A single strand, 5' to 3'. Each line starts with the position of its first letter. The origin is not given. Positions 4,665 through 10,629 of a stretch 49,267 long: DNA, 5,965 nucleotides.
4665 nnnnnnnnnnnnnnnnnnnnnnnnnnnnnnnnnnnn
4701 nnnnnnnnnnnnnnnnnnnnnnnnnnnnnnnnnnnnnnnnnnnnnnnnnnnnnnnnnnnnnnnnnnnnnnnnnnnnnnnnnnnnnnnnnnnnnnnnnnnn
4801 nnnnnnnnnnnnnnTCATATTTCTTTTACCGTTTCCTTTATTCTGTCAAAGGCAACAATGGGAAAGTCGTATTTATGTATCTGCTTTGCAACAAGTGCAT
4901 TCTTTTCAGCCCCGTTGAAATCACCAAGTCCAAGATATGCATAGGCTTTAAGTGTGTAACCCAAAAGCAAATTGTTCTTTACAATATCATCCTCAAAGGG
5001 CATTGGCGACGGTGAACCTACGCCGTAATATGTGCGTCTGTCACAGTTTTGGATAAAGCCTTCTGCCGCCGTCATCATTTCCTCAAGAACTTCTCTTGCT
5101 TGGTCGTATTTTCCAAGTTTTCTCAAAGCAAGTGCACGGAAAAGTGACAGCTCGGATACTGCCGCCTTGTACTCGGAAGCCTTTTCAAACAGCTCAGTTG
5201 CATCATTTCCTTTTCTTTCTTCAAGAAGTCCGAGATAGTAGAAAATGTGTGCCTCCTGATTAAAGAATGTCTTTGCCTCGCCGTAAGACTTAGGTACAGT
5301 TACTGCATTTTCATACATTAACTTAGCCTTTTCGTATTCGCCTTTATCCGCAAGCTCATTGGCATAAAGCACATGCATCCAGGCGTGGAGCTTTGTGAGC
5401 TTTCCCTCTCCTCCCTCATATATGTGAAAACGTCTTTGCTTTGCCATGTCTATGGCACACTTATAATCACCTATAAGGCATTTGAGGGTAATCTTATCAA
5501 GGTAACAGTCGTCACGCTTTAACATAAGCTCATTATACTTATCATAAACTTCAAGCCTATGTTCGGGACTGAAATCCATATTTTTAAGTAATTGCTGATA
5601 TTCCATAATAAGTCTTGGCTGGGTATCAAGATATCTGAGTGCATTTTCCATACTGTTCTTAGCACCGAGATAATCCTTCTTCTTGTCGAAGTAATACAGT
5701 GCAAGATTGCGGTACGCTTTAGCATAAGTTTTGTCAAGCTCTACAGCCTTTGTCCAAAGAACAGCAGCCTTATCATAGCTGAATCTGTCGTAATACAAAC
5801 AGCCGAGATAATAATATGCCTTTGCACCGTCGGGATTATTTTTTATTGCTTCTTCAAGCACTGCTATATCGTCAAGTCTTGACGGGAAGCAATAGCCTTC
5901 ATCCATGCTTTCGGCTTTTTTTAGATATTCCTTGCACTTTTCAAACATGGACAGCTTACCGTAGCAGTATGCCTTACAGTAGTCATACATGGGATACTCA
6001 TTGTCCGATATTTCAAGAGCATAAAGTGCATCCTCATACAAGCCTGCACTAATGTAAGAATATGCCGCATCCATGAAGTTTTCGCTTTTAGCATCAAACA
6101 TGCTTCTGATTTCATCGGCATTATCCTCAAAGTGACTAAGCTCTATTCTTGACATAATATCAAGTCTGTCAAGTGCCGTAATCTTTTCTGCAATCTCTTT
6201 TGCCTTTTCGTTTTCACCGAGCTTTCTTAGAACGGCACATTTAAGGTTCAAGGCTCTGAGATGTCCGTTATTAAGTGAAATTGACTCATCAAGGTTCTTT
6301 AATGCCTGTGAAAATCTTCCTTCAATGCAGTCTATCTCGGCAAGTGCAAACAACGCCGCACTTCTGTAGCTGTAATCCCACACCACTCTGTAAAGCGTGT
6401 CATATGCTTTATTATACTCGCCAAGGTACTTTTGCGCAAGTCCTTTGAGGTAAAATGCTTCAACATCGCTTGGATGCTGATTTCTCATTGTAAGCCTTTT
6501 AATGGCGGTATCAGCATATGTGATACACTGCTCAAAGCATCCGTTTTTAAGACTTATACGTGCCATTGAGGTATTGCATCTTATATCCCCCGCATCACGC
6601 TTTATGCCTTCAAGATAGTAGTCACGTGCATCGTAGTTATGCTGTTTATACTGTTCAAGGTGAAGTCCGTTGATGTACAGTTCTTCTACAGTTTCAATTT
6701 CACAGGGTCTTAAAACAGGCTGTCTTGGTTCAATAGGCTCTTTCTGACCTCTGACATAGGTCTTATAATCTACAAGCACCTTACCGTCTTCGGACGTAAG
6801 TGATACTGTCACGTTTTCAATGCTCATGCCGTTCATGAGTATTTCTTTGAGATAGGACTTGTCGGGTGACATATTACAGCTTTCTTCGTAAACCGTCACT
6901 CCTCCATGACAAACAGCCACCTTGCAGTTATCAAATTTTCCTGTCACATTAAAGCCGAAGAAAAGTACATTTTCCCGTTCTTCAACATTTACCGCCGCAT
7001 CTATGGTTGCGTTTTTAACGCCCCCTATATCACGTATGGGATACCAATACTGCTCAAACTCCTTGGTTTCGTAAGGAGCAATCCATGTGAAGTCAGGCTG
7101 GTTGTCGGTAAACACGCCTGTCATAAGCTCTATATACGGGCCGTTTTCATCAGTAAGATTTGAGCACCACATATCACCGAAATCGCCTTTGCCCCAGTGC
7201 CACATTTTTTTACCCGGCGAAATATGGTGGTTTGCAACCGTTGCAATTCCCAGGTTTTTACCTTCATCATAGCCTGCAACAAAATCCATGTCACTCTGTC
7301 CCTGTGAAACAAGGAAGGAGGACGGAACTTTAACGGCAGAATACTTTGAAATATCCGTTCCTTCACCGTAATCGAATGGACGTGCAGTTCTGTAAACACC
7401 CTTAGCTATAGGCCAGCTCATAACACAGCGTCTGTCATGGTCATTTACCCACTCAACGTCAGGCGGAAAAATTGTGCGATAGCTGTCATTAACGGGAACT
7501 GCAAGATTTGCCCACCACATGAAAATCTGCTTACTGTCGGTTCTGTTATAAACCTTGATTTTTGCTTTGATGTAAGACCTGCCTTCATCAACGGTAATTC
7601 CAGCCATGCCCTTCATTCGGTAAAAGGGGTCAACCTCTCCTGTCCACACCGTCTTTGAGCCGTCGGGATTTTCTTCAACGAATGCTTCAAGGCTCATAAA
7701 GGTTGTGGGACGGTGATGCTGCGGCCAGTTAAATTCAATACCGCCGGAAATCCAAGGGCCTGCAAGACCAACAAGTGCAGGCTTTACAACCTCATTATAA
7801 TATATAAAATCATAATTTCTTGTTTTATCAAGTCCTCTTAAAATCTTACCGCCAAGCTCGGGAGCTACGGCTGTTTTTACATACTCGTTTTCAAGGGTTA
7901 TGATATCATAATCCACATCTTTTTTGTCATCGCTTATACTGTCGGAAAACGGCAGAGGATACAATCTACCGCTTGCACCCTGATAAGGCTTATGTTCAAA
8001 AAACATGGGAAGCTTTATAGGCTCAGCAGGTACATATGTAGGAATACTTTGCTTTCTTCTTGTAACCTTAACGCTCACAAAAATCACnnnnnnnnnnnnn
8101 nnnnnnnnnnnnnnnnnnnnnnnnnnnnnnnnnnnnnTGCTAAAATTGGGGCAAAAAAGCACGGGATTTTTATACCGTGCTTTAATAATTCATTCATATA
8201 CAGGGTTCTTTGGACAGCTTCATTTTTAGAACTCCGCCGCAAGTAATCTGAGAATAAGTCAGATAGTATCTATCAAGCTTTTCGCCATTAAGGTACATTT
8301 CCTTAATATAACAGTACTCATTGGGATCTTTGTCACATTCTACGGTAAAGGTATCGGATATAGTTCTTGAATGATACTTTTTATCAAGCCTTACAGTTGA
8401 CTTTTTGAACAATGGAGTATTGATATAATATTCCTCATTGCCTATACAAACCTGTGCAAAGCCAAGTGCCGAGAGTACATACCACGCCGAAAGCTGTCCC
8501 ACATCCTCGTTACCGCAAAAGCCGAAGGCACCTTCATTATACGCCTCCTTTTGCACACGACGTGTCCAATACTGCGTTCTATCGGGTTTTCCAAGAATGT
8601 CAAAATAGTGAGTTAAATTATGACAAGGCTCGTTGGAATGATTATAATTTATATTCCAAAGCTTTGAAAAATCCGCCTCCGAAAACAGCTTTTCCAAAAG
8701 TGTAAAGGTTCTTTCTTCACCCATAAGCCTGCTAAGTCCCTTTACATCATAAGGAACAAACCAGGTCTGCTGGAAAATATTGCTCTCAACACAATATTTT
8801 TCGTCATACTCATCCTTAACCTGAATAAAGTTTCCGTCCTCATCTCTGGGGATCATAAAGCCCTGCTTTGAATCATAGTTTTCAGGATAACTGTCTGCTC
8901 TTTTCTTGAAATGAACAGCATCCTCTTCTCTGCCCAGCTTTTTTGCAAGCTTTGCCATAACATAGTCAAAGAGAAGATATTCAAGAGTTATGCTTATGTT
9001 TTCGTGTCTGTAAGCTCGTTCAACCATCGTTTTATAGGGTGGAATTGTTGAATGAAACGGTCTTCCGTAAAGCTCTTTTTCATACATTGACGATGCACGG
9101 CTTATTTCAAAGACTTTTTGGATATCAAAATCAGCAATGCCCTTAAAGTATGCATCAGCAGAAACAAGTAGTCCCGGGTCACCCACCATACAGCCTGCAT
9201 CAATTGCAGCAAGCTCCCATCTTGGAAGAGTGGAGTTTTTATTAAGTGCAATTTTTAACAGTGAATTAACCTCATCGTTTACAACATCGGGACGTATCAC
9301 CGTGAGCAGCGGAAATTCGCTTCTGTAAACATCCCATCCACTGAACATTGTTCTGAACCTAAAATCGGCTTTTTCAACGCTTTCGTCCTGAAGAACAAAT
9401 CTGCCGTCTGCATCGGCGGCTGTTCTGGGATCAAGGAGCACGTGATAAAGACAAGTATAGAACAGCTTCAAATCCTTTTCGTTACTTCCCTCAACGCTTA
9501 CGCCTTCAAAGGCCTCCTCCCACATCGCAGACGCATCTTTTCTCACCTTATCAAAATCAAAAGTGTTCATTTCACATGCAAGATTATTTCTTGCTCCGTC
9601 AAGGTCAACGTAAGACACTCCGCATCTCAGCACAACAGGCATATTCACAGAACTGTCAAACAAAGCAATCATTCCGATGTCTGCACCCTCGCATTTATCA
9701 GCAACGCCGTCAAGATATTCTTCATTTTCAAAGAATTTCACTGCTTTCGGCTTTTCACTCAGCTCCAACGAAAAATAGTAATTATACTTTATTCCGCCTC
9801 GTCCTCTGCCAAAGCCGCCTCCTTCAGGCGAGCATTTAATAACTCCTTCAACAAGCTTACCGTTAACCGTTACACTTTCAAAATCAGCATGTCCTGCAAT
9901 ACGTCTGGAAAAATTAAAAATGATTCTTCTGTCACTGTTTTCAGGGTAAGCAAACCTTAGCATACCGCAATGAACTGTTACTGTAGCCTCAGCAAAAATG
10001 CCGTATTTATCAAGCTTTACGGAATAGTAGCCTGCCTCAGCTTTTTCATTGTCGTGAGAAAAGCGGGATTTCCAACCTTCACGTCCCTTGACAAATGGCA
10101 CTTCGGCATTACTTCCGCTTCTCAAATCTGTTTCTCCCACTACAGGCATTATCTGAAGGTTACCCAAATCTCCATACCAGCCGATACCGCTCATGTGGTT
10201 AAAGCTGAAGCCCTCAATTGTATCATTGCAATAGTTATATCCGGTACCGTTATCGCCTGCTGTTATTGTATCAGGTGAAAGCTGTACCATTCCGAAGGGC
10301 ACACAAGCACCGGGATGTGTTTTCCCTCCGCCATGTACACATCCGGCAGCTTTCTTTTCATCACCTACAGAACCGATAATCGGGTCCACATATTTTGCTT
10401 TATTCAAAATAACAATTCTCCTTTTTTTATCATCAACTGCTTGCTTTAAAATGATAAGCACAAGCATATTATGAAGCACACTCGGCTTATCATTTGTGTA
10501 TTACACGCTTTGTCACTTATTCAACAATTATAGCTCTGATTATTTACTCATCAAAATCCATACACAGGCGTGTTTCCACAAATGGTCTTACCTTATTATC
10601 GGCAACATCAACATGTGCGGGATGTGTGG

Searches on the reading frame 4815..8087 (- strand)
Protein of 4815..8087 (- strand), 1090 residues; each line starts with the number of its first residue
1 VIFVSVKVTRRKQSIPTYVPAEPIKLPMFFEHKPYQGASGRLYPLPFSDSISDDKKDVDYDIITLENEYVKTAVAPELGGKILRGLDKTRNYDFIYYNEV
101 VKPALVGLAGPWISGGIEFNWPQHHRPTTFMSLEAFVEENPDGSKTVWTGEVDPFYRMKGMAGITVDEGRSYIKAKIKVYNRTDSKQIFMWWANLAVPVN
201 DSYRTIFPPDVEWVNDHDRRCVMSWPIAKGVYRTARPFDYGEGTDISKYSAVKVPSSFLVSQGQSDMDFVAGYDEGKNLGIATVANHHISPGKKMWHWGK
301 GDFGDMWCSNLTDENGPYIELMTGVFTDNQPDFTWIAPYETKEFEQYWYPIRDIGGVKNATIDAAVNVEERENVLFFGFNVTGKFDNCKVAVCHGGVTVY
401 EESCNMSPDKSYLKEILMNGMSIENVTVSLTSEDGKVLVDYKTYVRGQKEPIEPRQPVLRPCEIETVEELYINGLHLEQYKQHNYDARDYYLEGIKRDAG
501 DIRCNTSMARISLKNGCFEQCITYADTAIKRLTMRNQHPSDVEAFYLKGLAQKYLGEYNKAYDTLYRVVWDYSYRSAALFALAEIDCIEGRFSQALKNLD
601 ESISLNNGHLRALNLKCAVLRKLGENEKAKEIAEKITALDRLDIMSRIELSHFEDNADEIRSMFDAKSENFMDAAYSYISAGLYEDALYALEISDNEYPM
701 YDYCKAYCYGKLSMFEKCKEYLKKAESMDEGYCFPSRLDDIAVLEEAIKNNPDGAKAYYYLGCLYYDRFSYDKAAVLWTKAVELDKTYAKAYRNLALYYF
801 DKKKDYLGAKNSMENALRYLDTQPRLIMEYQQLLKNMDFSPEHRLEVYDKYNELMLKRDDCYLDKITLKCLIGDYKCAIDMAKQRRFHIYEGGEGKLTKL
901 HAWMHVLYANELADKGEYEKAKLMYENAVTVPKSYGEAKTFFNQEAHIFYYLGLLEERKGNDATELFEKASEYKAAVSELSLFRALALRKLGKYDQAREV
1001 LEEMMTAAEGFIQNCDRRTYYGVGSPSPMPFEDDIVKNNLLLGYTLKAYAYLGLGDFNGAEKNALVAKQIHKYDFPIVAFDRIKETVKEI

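Call 39: search_protein_families(library=pfam, proteins=[window:4815-8087:-], max_evalue=0.00001)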
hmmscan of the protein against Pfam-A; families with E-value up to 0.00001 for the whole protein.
window:4815-8087:- (1090 aa): 9 families
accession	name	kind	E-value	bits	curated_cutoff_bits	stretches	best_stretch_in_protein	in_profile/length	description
PF17128.10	DUF5107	-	1.6e-46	159.2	24.4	1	42-351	6-310/310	Domain of unknown function (DUF5107)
PF07719.23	TPR_2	-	3.6e-11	42.7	27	0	755-787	1-33/34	Tetratricopeptide repeat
PF13431.12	TPR_17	-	1.2e-09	38.2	24.4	0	744-765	2-23/34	Tetratricopeptide repeat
PF13428.12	TPR_14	-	2.5e-08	34.2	23.5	0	980-1006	3-29/44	Tetratricopeptide repeat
PF14559.12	TPR_19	-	2.2e-07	31.6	25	0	589-641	4-56/68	Tetratricopeptide repeat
PF00515.34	TPR_1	-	3.1e-07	30.4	27.8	0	755-788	1-34/34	Tetratricopeptide repeat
PF13432.12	TPR_16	-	1.4e-06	29.1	32.7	0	742-780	18-55/65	Tetratricopeptide repeat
PF13414.12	TPR_11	-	2.7e-06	27.4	26.8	0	765-801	4-40/42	TPR repeat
PF13424.12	TPR_12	-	3.3e-06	27.6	30.1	0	507-563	8-66/77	Tetratricopeptide repeat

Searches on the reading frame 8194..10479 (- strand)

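Call 39: search_protein_families(library=pfam, proteins=[window:8194-10479:-], max_evalue=0.00001)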
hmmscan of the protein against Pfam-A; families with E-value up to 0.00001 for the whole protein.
window:8194-10479:- (761 aa): 2 families
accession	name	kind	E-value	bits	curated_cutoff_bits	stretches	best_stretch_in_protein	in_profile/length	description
PF07971.18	Glyco_hydro_92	-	9.8e-124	414.3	24.6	1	295-756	1-463/464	Glycosyl hydrolase family 92 catalytic domain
PF17678.7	Glyco_hydro_92N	-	7.7e-59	199.8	34.5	1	30-289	1-236/236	Glycosyl hydrolase family 92 N-terminal domain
